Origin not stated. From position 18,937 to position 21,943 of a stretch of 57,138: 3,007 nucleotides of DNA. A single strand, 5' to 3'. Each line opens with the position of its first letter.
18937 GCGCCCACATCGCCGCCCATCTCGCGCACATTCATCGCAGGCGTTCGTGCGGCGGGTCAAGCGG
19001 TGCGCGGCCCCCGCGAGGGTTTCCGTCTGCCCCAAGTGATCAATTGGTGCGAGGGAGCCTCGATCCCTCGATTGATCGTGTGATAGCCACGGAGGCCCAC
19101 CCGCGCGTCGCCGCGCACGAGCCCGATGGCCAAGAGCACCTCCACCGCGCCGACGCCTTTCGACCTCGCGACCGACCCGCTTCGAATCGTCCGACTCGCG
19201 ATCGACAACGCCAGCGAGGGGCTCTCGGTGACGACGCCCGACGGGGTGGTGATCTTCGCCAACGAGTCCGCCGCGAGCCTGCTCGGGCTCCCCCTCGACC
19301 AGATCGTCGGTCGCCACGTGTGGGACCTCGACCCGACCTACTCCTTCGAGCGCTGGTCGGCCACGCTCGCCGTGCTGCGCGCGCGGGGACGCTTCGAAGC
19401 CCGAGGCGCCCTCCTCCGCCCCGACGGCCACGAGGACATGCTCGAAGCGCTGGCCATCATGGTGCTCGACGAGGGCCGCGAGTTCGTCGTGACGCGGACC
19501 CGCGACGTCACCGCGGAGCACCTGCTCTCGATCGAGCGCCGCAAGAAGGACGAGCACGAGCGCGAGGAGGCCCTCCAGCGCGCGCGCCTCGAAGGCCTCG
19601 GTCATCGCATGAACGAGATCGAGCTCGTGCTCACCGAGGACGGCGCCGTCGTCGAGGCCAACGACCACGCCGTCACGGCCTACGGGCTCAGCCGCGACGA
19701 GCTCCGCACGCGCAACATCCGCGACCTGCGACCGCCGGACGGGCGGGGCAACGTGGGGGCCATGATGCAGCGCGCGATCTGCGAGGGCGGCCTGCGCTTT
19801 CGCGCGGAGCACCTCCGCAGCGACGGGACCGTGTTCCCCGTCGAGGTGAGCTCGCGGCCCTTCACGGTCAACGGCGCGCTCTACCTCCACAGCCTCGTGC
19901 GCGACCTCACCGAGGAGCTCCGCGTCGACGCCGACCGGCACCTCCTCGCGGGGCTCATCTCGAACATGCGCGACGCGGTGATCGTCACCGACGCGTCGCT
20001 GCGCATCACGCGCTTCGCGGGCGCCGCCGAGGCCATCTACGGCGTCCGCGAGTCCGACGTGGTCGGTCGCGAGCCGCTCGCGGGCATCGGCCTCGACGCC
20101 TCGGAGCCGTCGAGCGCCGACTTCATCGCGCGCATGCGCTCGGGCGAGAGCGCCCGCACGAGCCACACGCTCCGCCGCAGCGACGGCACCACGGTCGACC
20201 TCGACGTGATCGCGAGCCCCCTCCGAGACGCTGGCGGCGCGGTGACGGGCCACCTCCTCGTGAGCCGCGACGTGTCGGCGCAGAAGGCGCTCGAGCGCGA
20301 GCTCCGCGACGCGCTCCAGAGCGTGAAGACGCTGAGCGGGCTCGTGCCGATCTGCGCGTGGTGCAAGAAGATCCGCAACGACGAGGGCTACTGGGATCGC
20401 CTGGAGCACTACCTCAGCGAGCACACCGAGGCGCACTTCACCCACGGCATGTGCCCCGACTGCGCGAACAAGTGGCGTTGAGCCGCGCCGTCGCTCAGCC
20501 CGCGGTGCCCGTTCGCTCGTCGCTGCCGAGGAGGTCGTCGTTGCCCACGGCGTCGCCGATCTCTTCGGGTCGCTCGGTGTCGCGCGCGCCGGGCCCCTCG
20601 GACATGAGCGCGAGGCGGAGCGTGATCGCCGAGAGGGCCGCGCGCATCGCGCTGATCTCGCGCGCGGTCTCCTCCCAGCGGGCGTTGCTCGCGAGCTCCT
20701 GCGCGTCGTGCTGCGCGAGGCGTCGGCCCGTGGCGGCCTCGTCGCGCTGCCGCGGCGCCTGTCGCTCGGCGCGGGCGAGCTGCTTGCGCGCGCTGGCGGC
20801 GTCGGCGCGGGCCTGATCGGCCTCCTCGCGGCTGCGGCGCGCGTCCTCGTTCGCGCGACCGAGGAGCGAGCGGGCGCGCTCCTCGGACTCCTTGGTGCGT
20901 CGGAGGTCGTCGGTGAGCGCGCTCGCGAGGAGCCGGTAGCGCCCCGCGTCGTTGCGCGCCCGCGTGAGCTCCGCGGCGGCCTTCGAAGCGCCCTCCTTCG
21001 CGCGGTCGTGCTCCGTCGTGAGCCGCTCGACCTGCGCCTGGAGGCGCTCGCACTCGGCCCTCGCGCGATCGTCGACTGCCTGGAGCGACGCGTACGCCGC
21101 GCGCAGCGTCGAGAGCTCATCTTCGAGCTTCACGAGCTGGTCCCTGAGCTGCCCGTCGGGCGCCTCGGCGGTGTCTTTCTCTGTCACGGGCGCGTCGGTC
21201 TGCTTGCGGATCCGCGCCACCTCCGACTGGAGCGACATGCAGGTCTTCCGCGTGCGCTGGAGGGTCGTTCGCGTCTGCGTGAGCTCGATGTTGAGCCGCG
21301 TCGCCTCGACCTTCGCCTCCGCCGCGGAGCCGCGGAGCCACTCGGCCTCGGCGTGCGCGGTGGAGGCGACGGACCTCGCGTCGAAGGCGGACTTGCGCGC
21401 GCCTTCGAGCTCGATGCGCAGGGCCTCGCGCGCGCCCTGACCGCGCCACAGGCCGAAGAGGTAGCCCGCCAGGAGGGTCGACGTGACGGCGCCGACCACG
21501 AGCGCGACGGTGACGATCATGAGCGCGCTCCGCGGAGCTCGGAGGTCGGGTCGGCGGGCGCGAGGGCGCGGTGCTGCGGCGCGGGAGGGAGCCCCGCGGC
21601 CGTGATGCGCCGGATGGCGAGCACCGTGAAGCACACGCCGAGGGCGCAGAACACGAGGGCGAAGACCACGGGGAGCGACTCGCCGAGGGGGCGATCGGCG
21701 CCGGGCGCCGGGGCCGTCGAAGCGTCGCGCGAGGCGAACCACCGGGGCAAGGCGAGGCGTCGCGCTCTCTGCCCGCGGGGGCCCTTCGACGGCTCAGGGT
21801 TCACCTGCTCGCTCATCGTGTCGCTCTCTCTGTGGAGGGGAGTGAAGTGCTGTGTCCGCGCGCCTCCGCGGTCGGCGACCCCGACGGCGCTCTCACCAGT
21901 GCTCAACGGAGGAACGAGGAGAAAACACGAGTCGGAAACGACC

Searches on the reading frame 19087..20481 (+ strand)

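Call 46: search_protein_families(library=pfam, proteins=[window:19087-20481:+], max_evalue=0.001)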
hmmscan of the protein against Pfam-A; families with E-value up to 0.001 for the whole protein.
window:19087-20481:+ (464 aa): 8 families
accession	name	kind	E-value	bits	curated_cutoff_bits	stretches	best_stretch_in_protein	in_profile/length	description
PF13426.13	PAS_9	-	4.2e-31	107.7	27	3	182-276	7-103/103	PAS domain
PF00989.32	PAS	-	1e-29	103.3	22.6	3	288-396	4-113/113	PAS fold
PF08448.16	PAS_4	-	6.4e-29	100.9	23.1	3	40-145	2-109/110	PAS fold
PF13188.13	PAS_8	-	6.2e-13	48.6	21.8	1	36-86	4-51/65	PAS domain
PF08447.18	PAS_3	-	1.1e-08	35.6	25.6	0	189-263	2-80/89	PAS fold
PF12860.13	PAS_7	-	1.3e-05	25.7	27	0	39-77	1-40/115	PAS fold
PF24820.1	Diguanyl_cycl_sensor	-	0.00019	21.8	28.1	0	40-77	3-40/109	Diguanylate cyclase-like sensor domain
PF13596.12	PAS_10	-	0.00042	21.3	22.1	0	290-396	4-105/106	PAS domain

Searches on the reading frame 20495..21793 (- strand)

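Call 46: search_protein_families(library=pfam, proteins=[window:20495-21793:-], max_evalue=0.001)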
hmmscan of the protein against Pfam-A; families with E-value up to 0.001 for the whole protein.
window:20495-21793:- (432 aa): 1 family
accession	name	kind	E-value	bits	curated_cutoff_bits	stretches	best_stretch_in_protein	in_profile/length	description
PF02183.23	HALZ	-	0.00062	20.3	28.1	0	222-260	2-40/43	Homeobox associated leucine zipper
